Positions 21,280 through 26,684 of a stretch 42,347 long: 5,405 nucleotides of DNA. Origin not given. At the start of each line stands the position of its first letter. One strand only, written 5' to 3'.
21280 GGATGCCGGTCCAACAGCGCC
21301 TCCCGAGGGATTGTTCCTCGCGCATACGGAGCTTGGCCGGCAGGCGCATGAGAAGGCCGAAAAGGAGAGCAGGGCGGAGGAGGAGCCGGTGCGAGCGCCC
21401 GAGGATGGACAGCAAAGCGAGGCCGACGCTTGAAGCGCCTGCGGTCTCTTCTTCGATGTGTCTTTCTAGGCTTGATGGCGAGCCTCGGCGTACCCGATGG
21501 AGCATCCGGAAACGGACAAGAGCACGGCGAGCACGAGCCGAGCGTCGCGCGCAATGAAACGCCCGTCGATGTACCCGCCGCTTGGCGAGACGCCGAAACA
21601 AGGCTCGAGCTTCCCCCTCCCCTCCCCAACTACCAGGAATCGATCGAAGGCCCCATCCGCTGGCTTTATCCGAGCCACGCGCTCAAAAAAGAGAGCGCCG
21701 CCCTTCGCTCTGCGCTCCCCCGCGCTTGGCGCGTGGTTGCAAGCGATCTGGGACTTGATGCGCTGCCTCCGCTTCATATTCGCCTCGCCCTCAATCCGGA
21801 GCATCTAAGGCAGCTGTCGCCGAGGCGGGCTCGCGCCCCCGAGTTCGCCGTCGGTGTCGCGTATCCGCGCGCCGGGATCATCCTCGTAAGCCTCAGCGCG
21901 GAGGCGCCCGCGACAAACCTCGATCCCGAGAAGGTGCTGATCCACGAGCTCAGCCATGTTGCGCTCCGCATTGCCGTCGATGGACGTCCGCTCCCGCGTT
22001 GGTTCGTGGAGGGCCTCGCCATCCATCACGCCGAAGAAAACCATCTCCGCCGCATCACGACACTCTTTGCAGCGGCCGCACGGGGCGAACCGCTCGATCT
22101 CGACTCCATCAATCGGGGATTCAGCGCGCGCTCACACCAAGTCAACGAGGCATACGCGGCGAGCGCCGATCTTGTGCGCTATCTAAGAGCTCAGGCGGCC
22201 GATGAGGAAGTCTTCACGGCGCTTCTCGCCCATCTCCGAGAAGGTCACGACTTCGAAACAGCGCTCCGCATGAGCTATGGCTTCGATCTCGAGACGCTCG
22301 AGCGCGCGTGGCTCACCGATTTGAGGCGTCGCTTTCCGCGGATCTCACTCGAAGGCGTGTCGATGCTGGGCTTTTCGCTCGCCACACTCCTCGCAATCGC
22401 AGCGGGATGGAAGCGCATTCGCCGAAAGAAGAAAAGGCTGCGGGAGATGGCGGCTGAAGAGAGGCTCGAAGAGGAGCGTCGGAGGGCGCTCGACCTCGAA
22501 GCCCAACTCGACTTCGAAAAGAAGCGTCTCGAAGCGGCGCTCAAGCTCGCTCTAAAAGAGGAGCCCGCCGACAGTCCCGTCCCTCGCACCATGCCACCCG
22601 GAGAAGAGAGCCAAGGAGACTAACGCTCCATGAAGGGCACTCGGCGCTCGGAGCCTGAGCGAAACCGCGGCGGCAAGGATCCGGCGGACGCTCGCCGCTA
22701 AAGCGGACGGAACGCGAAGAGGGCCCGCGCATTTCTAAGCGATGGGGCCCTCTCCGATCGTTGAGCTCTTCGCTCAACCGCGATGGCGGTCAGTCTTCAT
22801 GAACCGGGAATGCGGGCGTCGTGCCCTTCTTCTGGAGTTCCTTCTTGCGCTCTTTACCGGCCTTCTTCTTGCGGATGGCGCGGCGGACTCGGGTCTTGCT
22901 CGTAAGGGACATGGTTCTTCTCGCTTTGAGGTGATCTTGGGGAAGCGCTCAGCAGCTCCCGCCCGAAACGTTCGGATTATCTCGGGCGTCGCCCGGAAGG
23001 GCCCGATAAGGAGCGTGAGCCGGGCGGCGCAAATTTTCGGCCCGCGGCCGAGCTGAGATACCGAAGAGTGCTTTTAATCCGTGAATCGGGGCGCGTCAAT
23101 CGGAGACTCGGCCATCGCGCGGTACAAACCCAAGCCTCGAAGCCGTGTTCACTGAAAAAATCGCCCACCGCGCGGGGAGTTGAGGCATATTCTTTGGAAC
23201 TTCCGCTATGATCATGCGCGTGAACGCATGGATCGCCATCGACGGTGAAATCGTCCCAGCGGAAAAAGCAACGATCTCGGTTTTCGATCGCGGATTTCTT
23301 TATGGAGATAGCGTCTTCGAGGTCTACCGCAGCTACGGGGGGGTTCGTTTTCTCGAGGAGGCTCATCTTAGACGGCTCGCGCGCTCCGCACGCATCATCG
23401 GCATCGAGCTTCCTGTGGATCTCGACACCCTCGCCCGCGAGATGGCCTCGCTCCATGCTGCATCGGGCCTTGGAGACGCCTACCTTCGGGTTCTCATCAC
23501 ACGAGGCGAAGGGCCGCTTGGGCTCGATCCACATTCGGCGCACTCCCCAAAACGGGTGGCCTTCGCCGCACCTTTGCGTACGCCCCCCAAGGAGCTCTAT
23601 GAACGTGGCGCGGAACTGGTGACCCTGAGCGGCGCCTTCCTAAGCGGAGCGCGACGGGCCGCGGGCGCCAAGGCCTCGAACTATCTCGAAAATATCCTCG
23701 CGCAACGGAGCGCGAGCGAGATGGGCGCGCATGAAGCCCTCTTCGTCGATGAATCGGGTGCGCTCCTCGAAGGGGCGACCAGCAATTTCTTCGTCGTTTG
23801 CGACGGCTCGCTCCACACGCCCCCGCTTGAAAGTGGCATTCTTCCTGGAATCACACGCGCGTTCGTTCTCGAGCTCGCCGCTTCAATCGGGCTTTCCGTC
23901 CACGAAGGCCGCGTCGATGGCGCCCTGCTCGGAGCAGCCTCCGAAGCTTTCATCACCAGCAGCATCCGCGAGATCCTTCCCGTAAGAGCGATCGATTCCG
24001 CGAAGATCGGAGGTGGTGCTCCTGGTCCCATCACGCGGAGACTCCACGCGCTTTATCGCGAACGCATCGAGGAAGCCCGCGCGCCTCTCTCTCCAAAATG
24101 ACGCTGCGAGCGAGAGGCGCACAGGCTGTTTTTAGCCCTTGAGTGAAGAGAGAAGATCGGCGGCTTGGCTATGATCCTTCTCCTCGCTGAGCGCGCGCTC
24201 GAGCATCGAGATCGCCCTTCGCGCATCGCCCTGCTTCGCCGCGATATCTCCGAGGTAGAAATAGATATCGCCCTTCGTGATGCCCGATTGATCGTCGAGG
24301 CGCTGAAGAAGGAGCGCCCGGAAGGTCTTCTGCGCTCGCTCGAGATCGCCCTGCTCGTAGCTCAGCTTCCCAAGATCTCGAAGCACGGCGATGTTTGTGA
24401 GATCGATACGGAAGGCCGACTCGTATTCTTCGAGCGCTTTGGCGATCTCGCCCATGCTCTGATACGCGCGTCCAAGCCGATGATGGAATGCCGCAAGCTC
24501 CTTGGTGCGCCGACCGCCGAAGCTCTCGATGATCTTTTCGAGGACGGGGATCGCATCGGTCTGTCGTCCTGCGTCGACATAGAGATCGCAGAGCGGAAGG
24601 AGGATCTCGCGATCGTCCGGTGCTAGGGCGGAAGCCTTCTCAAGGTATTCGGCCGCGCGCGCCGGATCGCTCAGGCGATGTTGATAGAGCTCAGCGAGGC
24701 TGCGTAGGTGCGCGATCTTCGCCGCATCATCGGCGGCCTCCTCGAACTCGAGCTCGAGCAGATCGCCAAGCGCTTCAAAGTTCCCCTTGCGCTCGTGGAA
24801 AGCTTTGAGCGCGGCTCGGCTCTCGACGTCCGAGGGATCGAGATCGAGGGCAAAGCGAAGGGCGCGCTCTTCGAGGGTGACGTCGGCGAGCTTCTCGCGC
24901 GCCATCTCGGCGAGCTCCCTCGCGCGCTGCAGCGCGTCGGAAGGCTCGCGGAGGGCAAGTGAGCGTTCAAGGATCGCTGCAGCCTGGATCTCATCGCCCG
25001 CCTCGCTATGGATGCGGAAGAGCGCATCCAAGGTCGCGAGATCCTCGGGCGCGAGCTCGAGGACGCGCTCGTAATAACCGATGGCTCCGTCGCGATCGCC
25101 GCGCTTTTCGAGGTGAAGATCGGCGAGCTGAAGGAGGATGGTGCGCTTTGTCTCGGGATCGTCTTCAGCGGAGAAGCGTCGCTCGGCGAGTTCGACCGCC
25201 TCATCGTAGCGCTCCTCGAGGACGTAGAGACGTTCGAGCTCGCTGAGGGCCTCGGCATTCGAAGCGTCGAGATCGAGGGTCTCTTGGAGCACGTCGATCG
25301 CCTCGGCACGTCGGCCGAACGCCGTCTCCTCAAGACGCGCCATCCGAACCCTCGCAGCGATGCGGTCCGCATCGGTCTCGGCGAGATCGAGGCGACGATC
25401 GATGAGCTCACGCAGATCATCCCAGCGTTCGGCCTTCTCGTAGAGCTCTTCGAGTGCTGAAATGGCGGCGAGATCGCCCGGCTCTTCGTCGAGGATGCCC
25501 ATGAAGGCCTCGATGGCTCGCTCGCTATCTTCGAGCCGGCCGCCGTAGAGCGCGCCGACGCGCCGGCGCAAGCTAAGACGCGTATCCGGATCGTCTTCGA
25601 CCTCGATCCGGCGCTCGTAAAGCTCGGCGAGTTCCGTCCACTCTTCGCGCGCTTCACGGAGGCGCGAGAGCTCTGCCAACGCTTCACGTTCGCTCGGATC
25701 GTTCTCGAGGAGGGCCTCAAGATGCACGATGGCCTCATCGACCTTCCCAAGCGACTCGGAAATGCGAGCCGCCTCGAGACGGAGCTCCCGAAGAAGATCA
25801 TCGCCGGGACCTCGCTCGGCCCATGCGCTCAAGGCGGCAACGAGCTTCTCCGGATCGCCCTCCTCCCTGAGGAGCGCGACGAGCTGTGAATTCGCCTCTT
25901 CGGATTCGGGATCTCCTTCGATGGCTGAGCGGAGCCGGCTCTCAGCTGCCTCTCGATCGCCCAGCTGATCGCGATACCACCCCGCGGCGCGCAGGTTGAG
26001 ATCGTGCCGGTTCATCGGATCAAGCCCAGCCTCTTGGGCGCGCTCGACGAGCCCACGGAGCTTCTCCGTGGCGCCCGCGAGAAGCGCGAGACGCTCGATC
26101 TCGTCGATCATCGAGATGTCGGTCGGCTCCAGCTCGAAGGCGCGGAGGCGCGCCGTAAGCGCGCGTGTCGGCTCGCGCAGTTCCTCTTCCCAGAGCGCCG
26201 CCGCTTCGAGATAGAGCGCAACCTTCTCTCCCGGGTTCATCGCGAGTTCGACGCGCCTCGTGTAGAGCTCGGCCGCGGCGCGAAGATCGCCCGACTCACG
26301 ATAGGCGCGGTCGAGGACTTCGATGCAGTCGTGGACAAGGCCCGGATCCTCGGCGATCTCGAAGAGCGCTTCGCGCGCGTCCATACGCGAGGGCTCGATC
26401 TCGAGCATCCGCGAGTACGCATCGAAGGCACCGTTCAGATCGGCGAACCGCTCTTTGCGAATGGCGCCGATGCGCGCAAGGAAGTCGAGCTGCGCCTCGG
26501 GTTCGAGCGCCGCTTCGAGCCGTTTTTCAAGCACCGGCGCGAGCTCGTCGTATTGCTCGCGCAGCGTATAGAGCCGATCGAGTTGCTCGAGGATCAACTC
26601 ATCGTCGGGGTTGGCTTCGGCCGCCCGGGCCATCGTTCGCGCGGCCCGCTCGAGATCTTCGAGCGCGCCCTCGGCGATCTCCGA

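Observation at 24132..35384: An 11.2-kb gene encoding about 3,750 aa of nearly pure double-TPR modules with no recognisable functional domain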

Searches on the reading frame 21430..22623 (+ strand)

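Call 6: search_protein_families(library=pfam, proteins=[window:21430-22623:+], max_evalue=0.001)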
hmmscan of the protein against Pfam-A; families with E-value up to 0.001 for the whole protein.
window:21430-22623:+ (397 aa): 1 family
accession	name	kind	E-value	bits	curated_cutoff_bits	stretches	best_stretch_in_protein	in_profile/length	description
PF13485.12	Peptidase_MA_2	-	4.2e-19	69.6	32.4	1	136-296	39-197/201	Peptidase MA superfamily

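Call 36: search_protein_families(library=ncbifam, proteins=[window:21430-22623:+], max_evalue=0.001)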
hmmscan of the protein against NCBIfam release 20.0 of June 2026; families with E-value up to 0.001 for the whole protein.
window:21430-22623:+ (397 aa): 1 family
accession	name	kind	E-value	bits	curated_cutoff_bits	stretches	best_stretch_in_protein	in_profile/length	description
NF033876.2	flagella_HExxH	equivalog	5.1e-08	32.8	205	1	166-284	129-246/384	flagellinolysin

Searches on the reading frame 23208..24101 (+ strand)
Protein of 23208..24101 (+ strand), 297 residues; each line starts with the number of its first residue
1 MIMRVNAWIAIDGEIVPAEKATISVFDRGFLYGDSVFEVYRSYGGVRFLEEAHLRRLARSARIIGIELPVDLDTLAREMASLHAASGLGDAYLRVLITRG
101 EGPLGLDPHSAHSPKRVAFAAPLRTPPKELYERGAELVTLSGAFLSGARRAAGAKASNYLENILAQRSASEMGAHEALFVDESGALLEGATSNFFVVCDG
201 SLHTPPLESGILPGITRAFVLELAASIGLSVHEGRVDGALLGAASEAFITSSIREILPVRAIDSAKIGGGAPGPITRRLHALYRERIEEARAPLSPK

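Call 6: search_protein_families(library=pfam, proteins=[window:23208-24101:+], max_evalue=0.001)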
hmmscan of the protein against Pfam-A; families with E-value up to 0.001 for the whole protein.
window:23208-24101:+ (297 aa): 1 family
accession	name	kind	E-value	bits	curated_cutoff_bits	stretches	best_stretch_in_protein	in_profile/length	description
PF01063.24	Aminotran_4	-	7.5e-58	196.5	28.5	1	36-262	2-223/223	Amino-transferase class IV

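Call 36: search_protein_families(library=ncbifam, proteins=[window:23208-24101:+], max_evalue=0.001)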
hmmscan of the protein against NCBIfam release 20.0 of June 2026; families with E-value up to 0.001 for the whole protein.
window:23208-24101:+ (297 aa): 22 families
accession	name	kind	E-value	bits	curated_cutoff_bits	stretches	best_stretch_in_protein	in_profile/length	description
NF006185.0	PRK08320.1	subfamily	5.3e-71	239.2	363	1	7-290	3-286/292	branched-chain amino acid aminotransferase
NF009126.0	PRK12479.1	equivalog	1.3e-59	201.9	518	1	6-285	3-282/299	branched-chain-amino-acid transaminase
TIGR01122.1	ilvE_I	equivalog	8.1e-59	199.2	245.55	1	11-288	2-285/298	branched-chain-amino-acid transaminase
NF005800.0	PRK07650.1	equivalog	3.8e-56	190.5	308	1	9-290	3-279/290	aminodeoxychorismate lyase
NF005146.0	PRK06606.1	equivalog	1.7e-53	181.6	279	1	6-289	6-294/307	branched-chain amino acid transaminase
NF005209.0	PRK06680.1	subfamily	2e-53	181.2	320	1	6-289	2-283/286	D-amino-acid transaminase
TIGR01121.1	D_amino_aminoT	equivalog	1.2e-44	152.6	277.45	1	11-287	4-275/276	D-amino-acid transaminase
NF004761.0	PRK06092.1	equivalog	9.5e-41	139.8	260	1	19-266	8-251/268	aminodeoxychorismate lyase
NF005726.0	PRK07544.1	equivalog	1.1e-40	139.6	396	1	7-289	11-290/295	branched-chain amino acid aminotransferase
TIGR03461.1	pabC_Proteo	equivalog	2.8e-40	138.2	176.85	1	19-265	6-248/262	aminodeoxychorismate lyase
NF005888.0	PRK07849.1-3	equivalog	1.8e-28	99.4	273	1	9-266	11-273/298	aminodeoxychorismate lyase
NF009066.0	PRK12400.1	equivalog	3.3e-28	99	538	2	154-284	150-279/290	D-amino-acid transaminase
NF009896.0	PRK13356.1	equivalog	5.1e-25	88.2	262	1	3-288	4-284/287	branched-chain amino acid aminotransferase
NF005886.0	PRK07849.1-1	equivalog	1.5e-22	80.2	253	1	26-267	31-272/291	aminodeoxychorismate lyase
NF005887.0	PRK07849.1-2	equivalog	2.3e-20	73.1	278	1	9-268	7-271/291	aminodeoxychorismate lyase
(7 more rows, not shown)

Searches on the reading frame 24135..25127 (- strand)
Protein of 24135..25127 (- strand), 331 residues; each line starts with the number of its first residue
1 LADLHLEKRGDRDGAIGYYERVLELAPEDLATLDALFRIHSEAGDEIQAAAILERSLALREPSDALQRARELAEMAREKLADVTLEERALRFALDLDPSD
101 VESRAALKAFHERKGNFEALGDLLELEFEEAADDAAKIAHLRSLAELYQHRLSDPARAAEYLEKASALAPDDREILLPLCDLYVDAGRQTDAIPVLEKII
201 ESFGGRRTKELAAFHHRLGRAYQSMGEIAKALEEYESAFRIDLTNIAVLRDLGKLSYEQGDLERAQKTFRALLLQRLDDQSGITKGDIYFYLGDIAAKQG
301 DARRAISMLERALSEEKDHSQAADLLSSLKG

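Call 97: find_homologous_proteins(query=window:24135-25127:-, max_evalue=1e-10)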
Query window:24135-25127:- (331 aa): 153 proteins with E <= 1e-10 among 8000 candidates; the best 120 are listed.
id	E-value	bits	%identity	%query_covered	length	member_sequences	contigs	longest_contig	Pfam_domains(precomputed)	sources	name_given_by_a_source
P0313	1.4e-99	352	53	100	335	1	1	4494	PF13431.13,PF13176.13,PF13428.13,PF07721.21,PF14559.13,PF00515.35,PF13424.13,PF13432.13,PF13429.13,PF13181.13,PF07719.24,PF13174.13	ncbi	ncbi:MAG: tetratricopeptide repeat protein [Polyangiales bacterium]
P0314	3.6e-95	337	53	100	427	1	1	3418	PF13431.13,PF23914.2,PF13414.13,PF25058.2,PF13176.13,PF13428.13,PF25064.2,PF14559.13,PF13371.13,PF00515.35,PF13424.13,PF21033.5,PF13432.13,PF13429.13,PF13181.13,PF07719.24,PF13174.13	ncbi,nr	ncbi:MAG: tetratricopeptide repeat protein, partial [Myxococcota bacterium]|nr:tetratricopeptide rep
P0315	2.6e-94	334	50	100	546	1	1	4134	PF23914.2,PF13414.13,PF13176.13,PF13428.13,PF25064.2,PF14559.13,PF00515.35,PF13424.13,PF13432.13,PF13181.13,PF07719.24,PF13174.13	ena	-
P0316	9.3e-93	329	54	94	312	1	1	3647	PF13431.13,PF23914.2,PF13414.13,PF13176.13,PF13428.13,PF14559.13,PF00515.35,PF12895.14,PF13424.13,PF21033.5,PF13432.13,PF13181.13,PF07719.24,PF13174.13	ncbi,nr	ncbi:MAG: tetratricopeptide repeat protein, partial [Myxococcota bacterium]|nr:tetratricopeptide rep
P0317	9.5e-93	329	49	100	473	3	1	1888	PF14559.13,PF23914.2,PF13414.13,PF00515.35,PF13424.13,PF13176.13,PF13432.13,PF13428.13,PF13181.13,PF07719.24,PF13174.13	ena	-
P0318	2.8e-92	328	48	100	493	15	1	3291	PF14559.13,PF00515.35,PF13424.13,PF13176.13,PF13428.13,PF13181.13,PF07719.24,PF13174.13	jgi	jgi:tetratricopeptide (TPR) repeat protein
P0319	4.3e-92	327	49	100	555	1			PF13431.13,PF23914.2,PF13414.13,PF13176.13,PF13428.13,PF25064.2,PF14559.13,PF13371.13,PF00515.35,PF12895.14,PF13424.13,PF13432.13,PF13181.13,PF07719.24,PF13174.13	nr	nr:tetratricopeptide repeat protein [Deltaproteobacteria bacterium]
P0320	2.4e-91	325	51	98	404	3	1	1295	PF13431.13,PF23914.2,PF13176.13,PF13428.13,PF25064.2,PF14559.13,PF00515.35,PF13424.13,PF13432.13,PF13181.13,PF07719.24,PF13174.13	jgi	jgi:lipopolysaccharide biosynthesis regulator YciM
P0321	1.6e-90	322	50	100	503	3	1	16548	PF13431.13,PF23914.2,PF13414.13,PF13176.13,PF13428.13,PF25064.2,PF14559.13,PF00515.35,PF13424.13,PF14938.13,PF13432.13,PF13181.13,PF07719.24,PF13174.13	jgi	jgi:tetratricopeptide (TPR) repeat protein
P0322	2.4e-90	321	52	95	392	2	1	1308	PF13431.13,PF23914.2,PF25058.2,PF13176.13,PF13428.13,PF14559.13,PF13371.13,PF00515.35,PF12895.14,PF13424.13,PF21033.5,PF13432.13,PF13181.13,PF07719.24,PF13174.13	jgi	jgi:tetratricopeptide (TPR) repeat protein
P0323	3.4e-90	321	48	100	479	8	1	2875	PF14559.13,PF23914.2,PF13414.13,PF00515.35,PF13424.13,PF13176.13,PF13432.13,PF13428.13,PF13181.13,PF07719.24,PF13174.13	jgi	jgi:tetratricopeptide (TPR) repeat protein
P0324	2.0e-89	318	53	100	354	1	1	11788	PF14559.13,PF13431.13,PF23914.2,PF00515.35,PF13424.13,PF13176.13,PF13432.13,PF13428.13,PF13181.13,PF07719.24,PF13174.13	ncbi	ncbi:MAG: tetratricopeptide repeat protein [Myxococcota bacterium]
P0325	4.2e-89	317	51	99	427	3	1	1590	PF13431.13,PF23914.2,PF13414.13,PF25058.2,PF13176.13,PF13428.13,PF25064.2,PF14559.13,PF13371.13,PF00515.35,PF12895.14,PF13424.13,PF28559.1,PF21033.5,PF13432.13,PF13429.13,PF13181.13,PF14561.13,PF07719.24,PF13174.13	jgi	jgi:tetratricopeptide (TPR) repeat protein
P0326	2.4e-88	315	48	100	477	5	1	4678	PF14559.13,PF13414.13,PF00515.35,PF13424.13,PF13176.13,PF13432.13,PF13428.13,PF13181.13,PF07719.24,PF13174.13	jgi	jgi:tetratricopeptide (TPR) repeat protein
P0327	3.7e-88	314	47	100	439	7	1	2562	PF14559.13,PF00515.35,PF13424.13,PF13432.13,PF13428.13,PF13181.13,PF07719.24,PF13174.13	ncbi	ncbi:MAG: tetratricopeptide repeat protein, partial [Polyangiales bacterium]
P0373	4.4e-68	248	48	81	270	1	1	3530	PF13431.13,PF23914.2,PF13414.13,PF25058.2,PF13176.13,PF13428.13,PF07721.21,PF14559.13,PF13371.13,PF17874.8,PF00515.35,PF13424.13,PF13432.13,PF13429.13,PF13181.13,PF07719.24,PF13174.13,PF20308.5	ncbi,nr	ncbi:MAG TPA: tetratricopeptide repeat protein, partial [Polyangiaceae bacterium LLY-WYZ-14_1]|nr:te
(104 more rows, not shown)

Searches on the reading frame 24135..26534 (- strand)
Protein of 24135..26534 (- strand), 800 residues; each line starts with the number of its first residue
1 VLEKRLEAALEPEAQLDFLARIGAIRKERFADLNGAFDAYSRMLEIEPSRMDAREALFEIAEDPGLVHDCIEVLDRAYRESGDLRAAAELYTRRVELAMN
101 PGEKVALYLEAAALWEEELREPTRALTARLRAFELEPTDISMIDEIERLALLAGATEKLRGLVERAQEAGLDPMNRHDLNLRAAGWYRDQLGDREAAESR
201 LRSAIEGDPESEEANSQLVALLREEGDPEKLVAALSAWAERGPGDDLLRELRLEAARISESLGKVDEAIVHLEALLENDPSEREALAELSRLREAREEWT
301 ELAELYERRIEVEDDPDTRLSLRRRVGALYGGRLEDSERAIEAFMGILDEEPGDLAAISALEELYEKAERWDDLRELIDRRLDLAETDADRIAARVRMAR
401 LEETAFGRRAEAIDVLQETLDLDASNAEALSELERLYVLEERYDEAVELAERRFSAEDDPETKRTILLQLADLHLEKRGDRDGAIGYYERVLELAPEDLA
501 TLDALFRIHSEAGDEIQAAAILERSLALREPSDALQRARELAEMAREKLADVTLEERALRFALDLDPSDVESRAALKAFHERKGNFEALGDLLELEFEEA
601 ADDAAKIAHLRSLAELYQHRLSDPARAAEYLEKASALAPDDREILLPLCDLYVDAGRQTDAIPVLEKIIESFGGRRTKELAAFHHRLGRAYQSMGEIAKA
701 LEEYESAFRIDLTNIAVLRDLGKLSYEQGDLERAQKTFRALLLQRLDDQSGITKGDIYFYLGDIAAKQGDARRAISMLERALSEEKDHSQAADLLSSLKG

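Call 92: predict_structure(alignment_id=A4)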
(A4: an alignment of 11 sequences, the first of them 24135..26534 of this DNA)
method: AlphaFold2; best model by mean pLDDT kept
length: 800 residues; sequences in the alignment: 11
mean_pLDDT: 91.9   pTM: 0.50
mean pLDDT of the five models: 91.9, 90.1, 90.0, 89.8, 89.1
residues with pLDDT >= 90: 619; 70-90: 181; 50-70: 0; < 50: 0
segments of 3 or more residues with pLDDT < 50: none
pLDDT, mean of each block of 10 residues (from residue 1): 79 89 92 93 92 92 89 92 90 89 93 94 95 92 94 93 91 91 94 94 92 94 93 95 88 96 96 95 95 96 96 94 96 94 95 92 94 94 90 93 93 95 90 93 92 89 93 92 94 93 95 93 93 93 94 94 91 93 91 90 91 92 90 90 87 85 88 82 90 89 91 90 92 93 85 92 93 95 91 90
secondary structure, 60 per line:
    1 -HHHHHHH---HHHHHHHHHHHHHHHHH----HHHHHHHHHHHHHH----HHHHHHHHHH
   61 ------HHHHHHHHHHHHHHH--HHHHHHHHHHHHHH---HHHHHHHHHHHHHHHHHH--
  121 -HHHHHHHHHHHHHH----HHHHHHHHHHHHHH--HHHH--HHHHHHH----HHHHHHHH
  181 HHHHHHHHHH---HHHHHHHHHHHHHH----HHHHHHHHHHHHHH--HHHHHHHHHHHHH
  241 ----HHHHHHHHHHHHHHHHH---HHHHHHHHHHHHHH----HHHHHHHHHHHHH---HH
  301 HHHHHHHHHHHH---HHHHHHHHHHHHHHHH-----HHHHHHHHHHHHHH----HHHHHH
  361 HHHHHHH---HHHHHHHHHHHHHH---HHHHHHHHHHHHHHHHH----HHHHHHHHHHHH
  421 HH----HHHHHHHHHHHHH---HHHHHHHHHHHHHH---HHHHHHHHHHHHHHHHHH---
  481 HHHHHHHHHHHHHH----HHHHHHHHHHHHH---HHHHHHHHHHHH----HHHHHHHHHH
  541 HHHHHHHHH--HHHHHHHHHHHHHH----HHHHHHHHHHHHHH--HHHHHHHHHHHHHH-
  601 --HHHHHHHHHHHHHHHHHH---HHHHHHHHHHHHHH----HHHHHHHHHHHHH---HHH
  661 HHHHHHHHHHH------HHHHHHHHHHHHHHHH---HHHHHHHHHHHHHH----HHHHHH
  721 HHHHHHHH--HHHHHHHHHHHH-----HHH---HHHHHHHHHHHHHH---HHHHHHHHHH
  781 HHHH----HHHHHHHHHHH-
elements in order (helices of 4 or more, strands of 3 or more residues): H2-8 H12-28 H33-46 H51-60 H67-81 H84-97 H101-118 H122-135 H140-153 H156-159 H162-168 H173-190 H194-207 H212-225 H228-240 H245-261 H265-278 H283-295 H299-312 H316-331 H337-350 H355-367 H371-384 H388-404 H409-422 H427-439 H443-456 H460-477 H481-494 H499-511 H515-526 H531-549 H552-565 H570-583 H586-599 H603-620 H624-637 H642-654 H658-671 H678-693 H697-710 H715-728 H731-742 H754-767 H771-784 H789-799
